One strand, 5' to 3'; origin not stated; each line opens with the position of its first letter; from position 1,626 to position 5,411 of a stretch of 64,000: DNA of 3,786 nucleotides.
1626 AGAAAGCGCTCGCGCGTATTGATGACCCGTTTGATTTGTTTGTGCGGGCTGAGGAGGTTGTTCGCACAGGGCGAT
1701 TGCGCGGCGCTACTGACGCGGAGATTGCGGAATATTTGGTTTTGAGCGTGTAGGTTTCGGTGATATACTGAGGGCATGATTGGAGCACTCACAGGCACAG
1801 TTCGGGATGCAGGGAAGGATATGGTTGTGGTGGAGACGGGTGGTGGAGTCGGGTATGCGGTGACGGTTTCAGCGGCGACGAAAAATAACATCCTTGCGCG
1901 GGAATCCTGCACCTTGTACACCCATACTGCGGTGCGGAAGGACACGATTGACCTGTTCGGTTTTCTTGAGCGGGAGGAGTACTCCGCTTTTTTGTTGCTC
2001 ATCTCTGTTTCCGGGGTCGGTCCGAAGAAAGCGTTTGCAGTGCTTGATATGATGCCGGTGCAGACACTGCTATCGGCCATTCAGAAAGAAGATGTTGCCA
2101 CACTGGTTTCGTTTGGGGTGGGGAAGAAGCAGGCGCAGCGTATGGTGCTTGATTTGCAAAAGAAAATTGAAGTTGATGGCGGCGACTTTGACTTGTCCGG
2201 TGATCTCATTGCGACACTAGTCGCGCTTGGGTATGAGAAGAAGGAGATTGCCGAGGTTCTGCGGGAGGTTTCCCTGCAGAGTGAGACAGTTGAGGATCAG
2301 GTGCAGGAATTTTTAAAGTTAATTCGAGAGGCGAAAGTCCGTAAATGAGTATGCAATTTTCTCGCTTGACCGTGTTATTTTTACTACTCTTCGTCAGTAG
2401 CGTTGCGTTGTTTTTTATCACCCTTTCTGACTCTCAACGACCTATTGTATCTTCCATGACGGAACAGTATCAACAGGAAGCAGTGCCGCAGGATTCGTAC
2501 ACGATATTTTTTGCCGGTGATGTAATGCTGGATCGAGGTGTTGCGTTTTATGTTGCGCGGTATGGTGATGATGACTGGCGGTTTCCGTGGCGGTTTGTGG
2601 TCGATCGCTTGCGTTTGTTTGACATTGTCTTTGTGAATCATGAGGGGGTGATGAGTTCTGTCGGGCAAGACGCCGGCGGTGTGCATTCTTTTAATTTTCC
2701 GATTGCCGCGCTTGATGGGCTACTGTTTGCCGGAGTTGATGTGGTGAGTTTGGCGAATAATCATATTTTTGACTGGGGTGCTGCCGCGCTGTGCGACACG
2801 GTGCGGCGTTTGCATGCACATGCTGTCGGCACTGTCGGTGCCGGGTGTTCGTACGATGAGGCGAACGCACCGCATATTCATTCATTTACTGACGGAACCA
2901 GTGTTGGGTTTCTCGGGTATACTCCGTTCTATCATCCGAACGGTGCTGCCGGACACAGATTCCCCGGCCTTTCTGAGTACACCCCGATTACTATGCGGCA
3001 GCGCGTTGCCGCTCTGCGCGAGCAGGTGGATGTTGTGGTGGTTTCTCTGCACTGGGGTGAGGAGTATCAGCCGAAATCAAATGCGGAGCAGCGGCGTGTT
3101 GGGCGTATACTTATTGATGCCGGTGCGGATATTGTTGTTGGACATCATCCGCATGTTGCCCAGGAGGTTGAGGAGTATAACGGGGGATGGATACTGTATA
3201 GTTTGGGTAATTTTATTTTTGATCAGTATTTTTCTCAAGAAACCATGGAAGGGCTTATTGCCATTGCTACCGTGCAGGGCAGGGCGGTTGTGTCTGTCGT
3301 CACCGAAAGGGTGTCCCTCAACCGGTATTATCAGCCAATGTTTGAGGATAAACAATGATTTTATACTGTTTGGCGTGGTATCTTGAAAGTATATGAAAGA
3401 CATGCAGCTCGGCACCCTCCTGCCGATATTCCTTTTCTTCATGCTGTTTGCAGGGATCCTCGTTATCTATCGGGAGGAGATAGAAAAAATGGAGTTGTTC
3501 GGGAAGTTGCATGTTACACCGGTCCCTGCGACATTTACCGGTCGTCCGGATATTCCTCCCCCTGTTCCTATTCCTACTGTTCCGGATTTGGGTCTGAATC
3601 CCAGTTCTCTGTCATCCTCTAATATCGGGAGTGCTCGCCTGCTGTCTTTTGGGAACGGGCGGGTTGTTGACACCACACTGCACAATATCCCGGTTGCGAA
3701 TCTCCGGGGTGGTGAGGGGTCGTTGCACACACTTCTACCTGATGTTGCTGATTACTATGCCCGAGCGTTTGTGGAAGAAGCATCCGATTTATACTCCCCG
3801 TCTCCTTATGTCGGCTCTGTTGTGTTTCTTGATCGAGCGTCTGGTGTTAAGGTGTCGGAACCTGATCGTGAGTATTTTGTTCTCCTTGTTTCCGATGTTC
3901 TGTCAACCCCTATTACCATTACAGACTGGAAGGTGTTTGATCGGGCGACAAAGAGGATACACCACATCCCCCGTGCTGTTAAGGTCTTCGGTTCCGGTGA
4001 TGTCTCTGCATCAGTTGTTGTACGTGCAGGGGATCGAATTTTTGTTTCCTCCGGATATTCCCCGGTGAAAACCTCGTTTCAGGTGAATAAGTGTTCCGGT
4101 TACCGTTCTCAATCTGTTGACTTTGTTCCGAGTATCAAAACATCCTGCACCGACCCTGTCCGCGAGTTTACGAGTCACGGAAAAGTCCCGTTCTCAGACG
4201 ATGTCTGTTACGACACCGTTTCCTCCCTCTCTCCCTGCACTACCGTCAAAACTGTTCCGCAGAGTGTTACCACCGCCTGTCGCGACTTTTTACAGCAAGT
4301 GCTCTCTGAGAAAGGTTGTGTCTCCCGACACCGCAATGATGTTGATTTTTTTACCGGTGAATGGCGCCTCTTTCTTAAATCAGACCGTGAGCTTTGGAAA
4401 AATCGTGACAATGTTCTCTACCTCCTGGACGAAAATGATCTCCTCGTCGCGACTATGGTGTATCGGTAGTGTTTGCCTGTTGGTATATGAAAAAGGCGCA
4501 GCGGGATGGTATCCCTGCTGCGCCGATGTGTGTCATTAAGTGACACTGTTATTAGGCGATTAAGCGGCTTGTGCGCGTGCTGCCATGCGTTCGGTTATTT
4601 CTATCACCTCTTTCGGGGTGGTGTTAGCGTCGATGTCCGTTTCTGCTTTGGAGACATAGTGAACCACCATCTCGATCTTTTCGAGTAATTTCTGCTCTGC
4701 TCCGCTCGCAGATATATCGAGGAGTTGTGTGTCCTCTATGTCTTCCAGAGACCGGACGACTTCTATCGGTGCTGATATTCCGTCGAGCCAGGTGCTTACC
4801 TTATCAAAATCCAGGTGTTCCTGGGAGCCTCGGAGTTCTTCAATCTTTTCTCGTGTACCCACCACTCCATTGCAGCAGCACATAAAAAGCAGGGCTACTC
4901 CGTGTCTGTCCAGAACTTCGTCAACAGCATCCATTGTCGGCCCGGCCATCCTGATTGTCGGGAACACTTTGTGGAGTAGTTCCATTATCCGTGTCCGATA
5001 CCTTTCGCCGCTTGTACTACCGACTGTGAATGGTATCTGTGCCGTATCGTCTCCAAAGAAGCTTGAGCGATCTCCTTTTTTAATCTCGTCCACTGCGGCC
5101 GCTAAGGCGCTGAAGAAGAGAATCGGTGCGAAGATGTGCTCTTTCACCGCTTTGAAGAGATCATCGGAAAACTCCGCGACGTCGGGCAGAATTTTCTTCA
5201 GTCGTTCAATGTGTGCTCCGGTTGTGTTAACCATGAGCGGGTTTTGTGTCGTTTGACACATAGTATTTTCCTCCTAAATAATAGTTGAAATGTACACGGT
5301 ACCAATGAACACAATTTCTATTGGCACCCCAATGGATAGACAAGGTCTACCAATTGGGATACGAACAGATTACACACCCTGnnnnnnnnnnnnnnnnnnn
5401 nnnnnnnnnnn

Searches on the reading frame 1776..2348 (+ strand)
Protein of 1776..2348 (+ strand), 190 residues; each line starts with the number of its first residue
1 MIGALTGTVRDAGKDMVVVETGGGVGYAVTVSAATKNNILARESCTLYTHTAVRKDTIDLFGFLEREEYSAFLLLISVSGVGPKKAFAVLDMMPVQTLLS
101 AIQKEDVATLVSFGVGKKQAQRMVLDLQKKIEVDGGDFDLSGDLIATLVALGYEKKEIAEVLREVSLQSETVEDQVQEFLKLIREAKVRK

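Call 30: search_protein_families(library=pfam, proteins=[window:1776-2348:+], max_evalue=0.001)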
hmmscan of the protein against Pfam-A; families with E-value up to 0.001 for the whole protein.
window:1776-2348:+ (190 aa): 4 families
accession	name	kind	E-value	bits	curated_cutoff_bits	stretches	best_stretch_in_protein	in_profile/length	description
PF01330.27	RuvA_N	-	7.5e-16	58.4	23.6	1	1-62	1-61/61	RuvA N terminal domain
PF14520.12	HHH_5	-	1e-11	45.6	27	1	72-129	1-57/57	Helix-hairpin-helix domain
PF07499.19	RuvA_C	-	1.5e-07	32.2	24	1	140-178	2-41/47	RuvA, C-terminal domain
PF09288.16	UBA_3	-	0.00063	19.9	20.4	0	142-175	10-43/55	Fungal ubiquitin-associated domain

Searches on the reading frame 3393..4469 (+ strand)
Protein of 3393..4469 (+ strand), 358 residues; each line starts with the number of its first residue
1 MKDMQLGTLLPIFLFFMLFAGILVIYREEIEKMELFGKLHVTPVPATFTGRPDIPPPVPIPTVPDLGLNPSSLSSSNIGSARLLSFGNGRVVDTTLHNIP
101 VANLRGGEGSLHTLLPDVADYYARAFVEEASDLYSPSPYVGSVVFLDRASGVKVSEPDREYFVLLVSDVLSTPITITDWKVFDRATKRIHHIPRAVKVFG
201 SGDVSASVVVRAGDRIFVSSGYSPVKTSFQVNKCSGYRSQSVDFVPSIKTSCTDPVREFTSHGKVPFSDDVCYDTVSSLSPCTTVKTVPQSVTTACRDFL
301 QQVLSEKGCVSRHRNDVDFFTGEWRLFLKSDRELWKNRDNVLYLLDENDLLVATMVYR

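Call 30: search_protein_families(library=pfam, proteins=[window:3393-4469:+], max_evalue=0.001)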
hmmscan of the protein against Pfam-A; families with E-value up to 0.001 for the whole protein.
window:3393-4469:+ (358 aa): 0 families

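Call 68: search_protein_families(library=pfam, proteins=[window:3393-4469:+], max_evalue=10)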
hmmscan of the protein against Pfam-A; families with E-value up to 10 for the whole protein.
window:3393-4469:+ (358 aa): 1 family
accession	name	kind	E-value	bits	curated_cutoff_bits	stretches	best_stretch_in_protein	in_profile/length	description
PF03929.21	PepSY_TM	-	0.27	11.4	28.8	1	7-51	8-52/295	PepSY-associated TM region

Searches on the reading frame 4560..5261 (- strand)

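Call 30: search_protein_families(library=pfam, proteins=[window:4560-5261:-], max_evalue=0.001)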
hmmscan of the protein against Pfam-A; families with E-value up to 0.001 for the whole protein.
window:4560-5261:- (233 aa): 0 families

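Call 68: search_protein_families(library=pfam, proteins=[window:4560-5261:-], max_evalue=10)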
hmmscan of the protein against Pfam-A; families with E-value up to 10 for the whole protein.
window:4560-5261:- (233 aa): 1 family
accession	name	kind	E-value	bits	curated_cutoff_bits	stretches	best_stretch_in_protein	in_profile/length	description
PF23742.1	VBS_C3G9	-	0.14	12.7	27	1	179-222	20-65/120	C3G9 VBS-like domain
